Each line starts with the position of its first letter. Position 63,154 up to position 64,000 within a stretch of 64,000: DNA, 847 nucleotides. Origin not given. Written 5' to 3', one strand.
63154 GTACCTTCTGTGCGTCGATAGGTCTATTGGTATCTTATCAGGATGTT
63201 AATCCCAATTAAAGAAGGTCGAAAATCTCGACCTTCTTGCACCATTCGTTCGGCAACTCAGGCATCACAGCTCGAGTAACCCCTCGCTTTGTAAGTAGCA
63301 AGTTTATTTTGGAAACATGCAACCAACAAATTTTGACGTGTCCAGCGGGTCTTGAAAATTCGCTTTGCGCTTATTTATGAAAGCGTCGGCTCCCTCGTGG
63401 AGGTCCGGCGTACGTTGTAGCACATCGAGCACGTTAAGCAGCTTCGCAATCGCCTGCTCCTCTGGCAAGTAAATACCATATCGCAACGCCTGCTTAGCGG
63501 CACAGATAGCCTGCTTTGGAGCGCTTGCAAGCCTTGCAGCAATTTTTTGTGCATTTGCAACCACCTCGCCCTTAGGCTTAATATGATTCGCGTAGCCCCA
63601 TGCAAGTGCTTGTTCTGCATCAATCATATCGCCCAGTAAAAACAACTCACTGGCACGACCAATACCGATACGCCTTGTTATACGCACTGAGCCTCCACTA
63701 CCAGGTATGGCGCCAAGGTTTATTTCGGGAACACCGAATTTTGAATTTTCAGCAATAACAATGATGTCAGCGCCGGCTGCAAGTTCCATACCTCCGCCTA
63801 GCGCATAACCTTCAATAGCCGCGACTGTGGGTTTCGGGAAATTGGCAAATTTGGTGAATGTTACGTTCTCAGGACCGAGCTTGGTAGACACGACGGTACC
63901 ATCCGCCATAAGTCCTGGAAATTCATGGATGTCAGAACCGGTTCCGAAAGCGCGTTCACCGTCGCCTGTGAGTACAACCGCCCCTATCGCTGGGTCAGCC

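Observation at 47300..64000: Patchwork island: strongly GC-rich blocks interleaved with host-like AT-rich sequence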

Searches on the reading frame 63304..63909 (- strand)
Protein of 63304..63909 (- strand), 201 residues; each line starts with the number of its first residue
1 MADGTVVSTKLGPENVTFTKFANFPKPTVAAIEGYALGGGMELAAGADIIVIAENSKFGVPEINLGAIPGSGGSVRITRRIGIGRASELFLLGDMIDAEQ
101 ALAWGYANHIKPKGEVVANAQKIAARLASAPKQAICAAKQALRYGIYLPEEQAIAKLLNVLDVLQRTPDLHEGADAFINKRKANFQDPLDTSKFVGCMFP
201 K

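Call 32: search_protein_families(library=pfam, proteins=[window:63304-63909:-], max_evalue=0.001)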
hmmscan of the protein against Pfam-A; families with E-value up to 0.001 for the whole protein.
window:63304-63909:- (201 aa): 2 families
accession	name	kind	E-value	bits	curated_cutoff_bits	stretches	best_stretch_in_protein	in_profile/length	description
PF00378.25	ECH_1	-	6e-39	134.3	27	1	18-187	81-250/251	Enoyl-CoA hydratase/isomerase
PF16113.10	ECH_2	-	9.9e-18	65.2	27.2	1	21-142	83-202/335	Enoyl-CoA hydratase/isomerase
